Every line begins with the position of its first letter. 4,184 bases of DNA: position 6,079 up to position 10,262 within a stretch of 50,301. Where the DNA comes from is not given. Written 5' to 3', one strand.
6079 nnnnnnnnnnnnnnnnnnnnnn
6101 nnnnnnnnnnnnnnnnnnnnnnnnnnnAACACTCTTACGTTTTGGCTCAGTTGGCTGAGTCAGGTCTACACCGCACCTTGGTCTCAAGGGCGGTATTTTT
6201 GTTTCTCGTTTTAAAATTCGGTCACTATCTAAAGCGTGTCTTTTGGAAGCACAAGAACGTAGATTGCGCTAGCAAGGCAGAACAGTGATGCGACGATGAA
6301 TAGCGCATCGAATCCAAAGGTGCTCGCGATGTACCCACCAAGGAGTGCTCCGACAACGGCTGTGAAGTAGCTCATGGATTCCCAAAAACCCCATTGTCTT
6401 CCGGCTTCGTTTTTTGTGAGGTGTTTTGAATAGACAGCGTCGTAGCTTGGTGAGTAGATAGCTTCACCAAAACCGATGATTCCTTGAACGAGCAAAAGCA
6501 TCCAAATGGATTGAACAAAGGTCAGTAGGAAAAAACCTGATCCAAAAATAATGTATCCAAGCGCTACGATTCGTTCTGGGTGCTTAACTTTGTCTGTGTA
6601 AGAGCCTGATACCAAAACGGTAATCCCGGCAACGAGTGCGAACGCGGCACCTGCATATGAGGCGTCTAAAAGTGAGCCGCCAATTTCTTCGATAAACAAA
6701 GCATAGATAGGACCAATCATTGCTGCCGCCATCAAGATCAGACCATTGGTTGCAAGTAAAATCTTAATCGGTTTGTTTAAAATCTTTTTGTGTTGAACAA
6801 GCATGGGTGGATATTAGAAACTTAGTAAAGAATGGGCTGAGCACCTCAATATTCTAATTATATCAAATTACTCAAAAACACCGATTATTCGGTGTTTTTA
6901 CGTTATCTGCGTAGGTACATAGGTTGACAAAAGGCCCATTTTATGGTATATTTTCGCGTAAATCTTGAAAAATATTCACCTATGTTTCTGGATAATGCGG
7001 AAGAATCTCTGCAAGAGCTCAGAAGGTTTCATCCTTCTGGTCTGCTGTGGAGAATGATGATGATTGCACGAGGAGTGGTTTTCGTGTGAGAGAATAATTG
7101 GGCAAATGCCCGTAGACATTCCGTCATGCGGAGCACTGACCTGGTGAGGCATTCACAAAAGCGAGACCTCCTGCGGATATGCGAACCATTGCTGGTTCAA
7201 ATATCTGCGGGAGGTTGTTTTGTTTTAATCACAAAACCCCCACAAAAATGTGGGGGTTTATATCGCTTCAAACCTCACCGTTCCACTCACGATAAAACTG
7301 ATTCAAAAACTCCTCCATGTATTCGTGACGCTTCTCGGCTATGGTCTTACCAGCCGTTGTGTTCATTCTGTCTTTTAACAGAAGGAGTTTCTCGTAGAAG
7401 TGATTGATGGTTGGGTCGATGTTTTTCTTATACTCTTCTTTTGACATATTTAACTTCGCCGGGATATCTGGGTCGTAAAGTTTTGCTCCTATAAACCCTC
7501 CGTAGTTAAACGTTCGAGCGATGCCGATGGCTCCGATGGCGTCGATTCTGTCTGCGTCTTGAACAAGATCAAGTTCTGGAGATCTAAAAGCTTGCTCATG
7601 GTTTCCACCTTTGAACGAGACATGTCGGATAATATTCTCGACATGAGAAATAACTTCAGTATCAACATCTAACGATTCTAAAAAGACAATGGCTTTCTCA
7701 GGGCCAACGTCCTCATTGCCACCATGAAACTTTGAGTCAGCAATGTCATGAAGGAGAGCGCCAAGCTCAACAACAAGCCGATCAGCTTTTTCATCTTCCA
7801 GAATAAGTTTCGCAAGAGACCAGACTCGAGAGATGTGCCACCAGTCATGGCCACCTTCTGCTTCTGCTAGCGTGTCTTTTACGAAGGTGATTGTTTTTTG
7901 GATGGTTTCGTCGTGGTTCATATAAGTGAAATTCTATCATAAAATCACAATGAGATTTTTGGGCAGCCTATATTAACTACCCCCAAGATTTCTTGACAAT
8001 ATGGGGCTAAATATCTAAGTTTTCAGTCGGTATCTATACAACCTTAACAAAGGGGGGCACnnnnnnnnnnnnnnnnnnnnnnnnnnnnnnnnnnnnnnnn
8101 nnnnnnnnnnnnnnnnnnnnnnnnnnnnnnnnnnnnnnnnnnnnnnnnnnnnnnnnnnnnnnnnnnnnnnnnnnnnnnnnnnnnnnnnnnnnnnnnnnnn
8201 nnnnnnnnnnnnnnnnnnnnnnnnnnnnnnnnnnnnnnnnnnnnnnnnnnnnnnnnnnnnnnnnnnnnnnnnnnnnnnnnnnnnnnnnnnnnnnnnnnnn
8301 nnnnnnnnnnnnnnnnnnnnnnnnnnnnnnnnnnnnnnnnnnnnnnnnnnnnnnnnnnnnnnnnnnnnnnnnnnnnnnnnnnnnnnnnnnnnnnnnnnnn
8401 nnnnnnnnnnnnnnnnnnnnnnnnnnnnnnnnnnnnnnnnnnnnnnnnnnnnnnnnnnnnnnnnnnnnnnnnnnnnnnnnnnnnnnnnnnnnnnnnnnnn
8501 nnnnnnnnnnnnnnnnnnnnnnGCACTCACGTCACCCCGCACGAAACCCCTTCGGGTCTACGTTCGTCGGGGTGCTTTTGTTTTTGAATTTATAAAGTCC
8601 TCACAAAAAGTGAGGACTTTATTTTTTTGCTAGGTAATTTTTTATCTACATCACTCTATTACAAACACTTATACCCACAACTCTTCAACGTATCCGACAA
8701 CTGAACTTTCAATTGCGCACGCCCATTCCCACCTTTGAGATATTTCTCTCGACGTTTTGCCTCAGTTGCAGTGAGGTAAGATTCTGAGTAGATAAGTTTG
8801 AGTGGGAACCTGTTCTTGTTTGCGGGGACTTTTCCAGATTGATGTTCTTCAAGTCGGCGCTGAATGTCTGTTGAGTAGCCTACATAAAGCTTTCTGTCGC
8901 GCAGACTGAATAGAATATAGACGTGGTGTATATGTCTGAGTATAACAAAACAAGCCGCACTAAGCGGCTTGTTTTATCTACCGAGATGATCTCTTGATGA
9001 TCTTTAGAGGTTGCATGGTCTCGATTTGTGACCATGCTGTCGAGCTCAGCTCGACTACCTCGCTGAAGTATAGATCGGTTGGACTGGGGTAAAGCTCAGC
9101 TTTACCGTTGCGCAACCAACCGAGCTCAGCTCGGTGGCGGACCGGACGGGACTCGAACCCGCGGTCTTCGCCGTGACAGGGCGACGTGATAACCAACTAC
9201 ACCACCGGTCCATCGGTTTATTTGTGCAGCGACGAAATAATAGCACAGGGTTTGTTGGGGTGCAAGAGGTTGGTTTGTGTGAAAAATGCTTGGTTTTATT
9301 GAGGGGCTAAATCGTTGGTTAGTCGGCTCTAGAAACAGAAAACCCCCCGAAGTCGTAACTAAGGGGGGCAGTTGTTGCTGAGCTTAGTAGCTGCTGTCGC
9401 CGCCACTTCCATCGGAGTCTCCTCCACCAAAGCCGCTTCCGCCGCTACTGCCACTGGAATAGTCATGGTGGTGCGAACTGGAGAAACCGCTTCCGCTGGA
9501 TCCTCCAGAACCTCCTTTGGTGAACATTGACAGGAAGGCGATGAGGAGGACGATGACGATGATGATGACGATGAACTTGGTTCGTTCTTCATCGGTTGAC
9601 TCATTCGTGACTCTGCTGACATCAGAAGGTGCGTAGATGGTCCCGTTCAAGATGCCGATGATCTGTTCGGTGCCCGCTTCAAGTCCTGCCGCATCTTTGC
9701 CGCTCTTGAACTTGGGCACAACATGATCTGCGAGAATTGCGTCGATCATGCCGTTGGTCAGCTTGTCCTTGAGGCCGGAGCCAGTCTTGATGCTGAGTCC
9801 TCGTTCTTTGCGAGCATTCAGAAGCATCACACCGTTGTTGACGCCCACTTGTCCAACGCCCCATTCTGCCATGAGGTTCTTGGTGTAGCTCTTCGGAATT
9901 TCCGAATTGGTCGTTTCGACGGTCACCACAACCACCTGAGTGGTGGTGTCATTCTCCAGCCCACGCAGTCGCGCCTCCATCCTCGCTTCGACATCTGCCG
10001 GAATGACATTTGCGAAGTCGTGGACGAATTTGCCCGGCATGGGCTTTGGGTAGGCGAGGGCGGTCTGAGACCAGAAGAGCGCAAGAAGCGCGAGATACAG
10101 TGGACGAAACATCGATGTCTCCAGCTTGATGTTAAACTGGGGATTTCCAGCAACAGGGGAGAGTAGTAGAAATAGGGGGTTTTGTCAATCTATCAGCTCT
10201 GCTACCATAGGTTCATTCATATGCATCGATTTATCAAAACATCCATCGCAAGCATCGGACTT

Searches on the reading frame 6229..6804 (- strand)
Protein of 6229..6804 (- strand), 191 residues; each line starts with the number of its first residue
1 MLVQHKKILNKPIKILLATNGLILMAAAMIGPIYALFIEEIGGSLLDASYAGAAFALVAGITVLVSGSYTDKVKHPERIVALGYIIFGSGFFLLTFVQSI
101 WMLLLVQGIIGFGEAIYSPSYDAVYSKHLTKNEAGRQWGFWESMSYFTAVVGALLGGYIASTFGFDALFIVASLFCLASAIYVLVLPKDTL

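Call 22: search_protein_families(library=pfam, proteins=[window:6229-6804:-], max_evalue=0.001)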
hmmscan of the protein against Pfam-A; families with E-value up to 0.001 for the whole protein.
window:6229-6804:- (191 aa): 1 family
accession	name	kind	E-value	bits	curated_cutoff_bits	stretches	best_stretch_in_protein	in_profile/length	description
PF07690.21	MFS_1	-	6.2e-26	91.6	33.4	1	18-186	3-172/347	Major Facilitator Superfamily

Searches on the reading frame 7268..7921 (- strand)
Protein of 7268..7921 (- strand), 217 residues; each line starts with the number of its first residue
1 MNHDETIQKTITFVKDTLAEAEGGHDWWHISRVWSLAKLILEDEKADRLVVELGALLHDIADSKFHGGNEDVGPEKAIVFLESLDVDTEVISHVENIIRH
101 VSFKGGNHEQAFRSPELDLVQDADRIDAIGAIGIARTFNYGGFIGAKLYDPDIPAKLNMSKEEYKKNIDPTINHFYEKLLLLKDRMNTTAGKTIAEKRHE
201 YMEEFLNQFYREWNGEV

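Call 22: search_protein_families(library=pfam, proteins=[window:7268-7921:-], max_evalue=0.001)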
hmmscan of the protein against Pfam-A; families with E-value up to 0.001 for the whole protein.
window:7268-7921:- (217 aa): 1 family
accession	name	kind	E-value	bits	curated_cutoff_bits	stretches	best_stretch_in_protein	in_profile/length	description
PF01966.28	HD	-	1.9e-08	35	22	1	29-128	4-115/116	HD domain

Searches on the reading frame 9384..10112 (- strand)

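Call 22: search_protein_families(library=pfam, proteins=[window:9384-10112:-], max_evalue=0.001)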
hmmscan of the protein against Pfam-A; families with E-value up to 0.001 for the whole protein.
window:9384-10112:- (242 aa): 2 families
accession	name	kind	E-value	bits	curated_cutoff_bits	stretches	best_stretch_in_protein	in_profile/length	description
PF04536.20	TPM_phosphatase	-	4.4e-29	101.5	22.1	1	30-152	1-123/125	TPM domain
PF25184.1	YxzE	-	2.9e-06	28.6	40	1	179-239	3-65/65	YxzE-like putative bacteriocin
